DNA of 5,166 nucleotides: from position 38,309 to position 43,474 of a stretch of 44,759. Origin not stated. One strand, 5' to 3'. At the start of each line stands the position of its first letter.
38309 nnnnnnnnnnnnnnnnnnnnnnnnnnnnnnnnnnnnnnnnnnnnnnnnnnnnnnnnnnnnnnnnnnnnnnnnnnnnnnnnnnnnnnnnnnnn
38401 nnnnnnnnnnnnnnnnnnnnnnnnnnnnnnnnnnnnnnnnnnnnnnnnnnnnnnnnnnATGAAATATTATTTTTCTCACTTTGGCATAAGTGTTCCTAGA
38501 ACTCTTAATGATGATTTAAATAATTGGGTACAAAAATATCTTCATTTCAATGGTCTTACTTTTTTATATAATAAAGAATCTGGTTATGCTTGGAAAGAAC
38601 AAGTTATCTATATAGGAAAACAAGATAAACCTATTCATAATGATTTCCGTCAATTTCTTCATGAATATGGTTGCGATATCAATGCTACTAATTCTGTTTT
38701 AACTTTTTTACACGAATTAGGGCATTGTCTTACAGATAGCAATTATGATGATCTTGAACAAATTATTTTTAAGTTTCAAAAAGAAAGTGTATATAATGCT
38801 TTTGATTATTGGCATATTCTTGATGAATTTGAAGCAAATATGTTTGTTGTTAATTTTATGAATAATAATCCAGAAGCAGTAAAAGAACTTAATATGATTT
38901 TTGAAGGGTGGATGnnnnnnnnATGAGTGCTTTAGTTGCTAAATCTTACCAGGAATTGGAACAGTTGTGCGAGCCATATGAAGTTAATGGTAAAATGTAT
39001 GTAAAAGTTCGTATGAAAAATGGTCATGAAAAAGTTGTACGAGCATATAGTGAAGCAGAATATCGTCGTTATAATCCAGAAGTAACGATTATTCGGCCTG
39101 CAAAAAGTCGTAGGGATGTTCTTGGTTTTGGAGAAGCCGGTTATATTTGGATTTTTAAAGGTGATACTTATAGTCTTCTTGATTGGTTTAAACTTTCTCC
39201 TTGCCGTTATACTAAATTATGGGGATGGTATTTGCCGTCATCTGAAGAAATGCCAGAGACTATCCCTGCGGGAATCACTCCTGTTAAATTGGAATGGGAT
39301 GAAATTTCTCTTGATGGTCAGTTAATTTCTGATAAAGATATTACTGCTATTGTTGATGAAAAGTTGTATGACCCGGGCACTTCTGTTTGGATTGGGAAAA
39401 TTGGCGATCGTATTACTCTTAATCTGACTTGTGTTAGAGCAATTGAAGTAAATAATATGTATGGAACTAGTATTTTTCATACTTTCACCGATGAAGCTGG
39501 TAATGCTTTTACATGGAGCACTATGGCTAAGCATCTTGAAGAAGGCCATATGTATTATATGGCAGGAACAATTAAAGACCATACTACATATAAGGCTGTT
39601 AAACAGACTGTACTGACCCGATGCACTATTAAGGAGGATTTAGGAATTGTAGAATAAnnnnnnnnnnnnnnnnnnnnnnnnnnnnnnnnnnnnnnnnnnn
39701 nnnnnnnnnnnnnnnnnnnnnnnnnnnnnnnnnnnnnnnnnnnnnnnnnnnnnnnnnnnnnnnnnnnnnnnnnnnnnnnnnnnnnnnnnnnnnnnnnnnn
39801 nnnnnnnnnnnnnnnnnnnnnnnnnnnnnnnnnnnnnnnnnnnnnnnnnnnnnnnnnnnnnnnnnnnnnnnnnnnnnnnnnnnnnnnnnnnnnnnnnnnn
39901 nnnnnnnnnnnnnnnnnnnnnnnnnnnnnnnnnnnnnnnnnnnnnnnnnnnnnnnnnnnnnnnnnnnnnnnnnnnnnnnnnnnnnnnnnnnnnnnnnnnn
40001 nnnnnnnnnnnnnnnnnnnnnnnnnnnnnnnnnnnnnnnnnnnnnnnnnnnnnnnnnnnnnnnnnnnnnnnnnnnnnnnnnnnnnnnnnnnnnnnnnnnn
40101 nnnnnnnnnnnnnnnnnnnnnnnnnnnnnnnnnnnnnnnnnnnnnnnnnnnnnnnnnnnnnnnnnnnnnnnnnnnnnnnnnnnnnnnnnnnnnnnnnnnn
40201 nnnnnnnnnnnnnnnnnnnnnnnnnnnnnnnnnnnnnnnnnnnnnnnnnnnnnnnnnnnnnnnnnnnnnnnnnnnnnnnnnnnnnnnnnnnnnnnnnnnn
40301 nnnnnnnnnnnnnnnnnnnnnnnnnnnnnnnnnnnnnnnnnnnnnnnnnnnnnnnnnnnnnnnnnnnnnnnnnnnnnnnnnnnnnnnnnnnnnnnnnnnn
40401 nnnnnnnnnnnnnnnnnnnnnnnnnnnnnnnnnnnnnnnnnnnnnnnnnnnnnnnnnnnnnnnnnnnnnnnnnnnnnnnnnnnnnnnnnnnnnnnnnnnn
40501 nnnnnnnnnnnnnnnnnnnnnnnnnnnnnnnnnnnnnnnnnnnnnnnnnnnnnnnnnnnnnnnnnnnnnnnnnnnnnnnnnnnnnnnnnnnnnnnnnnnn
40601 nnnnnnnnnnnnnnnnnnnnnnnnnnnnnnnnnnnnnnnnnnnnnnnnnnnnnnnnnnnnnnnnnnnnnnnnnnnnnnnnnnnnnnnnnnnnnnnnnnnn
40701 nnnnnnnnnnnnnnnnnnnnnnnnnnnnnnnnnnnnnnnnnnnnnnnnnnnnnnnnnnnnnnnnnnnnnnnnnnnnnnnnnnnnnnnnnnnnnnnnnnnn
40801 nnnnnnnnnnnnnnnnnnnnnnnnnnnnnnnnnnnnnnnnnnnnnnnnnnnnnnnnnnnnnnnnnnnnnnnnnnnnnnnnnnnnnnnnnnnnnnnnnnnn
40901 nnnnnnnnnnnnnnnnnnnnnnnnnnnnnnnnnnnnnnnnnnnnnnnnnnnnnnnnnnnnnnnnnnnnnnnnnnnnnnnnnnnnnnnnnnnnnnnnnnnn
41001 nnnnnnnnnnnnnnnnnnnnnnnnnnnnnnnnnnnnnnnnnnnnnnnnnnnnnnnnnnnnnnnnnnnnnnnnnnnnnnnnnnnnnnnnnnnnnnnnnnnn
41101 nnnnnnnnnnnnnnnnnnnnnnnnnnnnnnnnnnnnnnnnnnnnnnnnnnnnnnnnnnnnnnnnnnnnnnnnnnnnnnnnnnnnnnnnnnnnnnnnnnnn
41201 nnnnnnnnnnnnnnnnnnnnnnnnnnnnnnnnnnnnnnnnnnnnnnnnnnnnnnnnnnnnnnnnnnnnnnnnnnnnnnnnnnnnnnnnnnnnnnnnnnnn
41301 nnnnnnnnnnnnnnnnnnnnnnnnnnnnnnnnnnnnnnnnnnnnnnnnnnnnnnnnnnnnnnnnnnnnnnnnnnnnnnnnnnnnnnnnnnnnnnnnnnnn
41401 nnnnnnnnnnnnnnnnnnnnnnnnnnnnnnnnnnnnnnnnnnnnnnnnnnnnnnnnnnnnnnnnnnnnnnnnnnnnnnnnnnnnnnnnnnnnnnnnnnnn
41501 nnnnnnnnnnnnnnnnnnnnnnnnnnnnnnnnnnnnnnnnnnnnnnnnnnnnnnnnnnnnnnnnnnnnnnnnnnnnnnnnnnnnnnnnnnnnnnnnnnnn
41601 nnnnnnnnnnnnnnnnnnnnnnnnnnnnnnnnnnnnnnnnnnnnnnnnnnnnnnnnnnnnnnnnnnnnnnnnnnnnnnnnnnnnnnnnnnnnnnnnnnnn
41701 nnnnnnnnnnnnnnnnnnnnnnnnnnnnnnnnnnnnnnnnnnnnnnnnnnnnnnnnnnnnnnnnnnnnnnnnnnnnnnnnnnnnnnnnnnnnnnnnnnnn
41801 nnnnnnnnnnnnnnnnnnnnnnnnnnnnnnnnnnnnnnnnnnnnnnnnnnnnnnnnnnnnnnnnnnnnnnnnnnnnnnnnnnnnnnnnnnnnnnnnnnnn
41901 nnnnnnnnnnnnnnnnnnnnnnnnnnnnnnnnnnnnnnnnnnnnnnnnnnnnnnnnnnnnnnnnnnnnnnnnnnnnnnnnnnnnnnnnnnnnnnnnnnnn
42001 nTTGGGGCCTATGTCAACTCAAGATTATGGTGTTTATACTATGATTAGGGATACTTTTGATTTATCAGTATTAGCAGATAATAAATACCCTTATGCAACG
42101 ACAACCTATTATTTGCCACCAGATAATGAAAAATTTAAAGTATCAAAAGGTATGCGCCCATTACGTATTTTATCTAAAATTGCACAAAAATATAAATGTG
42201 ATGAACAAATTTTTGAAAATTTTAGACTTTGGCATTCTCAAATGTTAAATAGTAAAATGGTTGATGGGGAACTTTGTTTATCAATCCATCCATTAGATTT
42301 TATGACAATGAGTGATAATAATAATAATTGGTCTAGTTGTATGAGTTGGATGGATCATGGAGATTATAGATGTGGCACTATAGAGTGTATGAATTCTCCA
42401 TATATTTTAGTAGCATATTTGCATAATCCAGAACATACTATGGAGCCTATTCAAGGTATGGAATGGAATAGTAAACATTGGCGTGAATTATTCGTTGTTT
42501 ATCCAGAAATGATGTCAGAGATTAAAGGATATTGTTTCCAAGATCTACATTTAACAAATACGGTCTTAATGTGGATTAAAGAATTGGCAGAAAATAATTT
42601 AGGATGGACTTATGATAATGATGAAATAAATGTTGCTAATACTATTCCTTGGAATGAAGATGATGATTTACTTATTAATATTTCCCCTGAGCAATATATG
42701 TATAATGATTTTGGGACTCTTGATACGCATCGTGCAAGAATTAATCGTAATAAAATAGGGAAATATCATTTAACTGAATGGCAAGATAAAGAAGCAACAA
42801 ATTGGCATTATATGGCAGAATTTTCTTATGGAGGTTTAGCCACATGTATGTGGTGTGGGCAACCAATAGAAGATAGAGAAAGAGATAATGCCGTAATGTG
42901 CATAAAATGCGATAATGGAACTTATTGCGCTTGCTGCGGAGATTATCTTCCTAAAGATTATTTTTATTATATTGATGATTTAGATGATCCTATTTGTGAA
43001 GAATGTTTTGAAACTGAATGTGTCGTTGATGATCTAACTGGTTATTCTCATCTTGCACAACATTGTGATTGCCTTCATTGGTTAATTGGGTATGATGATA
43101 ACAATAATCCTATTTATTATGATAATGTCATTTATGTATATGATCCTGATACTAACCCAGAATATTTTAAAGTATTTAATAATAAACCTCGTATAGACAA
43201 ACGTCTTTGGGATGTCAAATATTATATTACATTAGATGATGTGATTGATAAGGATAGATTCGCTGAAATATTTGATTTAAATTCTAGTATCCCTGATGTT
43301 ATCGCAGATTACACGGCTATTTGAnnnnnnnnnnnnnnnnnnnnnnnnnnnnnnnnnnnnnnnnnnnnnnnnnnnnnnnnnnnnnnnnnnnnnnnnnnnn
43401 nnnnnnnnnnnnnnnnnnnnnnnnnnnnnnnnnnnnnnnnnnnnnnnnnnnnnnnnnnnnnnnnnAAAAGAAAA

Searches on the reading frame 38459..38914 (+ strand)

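Call 104: search_protein_families(library=phrogs, max_evalue=0.001, proteins=[window:38459-38914:+])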
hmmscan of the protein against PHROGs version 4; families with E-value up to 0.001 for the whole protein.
seq(152 aa): 1 family
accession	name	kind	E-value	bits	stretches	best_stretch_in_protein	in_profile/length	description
phrog_1516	-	unknown function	0.00014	22.6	1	81-145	89-150/227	-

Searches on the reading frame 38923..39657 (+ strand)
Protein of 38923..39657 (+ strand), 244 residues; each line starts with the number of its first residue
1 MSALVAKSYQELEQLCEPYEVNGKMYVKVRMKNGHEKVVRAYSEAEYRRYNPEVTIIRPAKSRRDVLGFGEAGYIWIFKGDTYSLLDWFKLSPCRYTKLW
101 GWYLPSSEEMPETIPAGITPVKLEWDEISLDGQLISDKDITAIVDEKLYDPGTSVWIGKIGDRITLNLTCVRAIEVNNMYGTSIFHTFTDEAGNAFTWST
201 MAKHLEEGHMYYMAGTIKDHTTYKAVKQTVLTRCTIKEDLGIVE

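Call 14: search_protein_families(library=pfam, max_evalue=0.01, proteins=[window:38923-39657:+])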
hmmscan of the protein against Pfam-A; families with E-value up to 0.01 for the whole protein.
window:38923-39657:+ (244 aa): 0 families

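Call 16: search_protein_families(library=phrogs, max_evalue=0.001, proteins=[window:38923-39657:+])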
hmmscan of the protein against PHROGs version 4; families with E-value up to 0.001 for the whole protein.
window:38923-39657:+ (244 aa): 4 families
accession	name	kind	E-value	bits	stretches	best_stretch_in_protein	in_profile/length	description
phrog_2319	-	unknown function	1.1e-22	81.9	1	151-237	309-397/399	-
phrog_30451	-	unknown function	9.5e-20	72.2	1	67-237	100-280/287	-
phrog_3628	-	unknown function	2.8e-13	50.7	1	130-235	149-254/257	-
phrog_27218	-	unknown function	1.7e-12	48.6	1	140-238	94-191/192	-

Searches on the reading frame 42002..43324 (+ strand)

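Call 14: search_protein_families(library=pfam, max_evalue=0.01, proteins=[window:42002-43324:+])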
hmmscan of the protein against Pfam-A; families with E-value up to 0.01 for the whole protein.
window:42002-43324:+ (440 aa): 0 families

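Call 16: search_protein_families(library=phrogs, max_evalue=0.001, proteins=[window:42002-43324:+])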
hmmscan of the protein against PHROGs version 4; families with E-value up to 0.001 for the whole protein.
window:42002-43324:+ (440 aa): 1 family
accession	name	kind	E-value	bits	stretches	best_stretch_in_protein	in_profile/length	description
phrog_18912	-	unknown function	2.8e-08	34.4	1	57-326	138-399/409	-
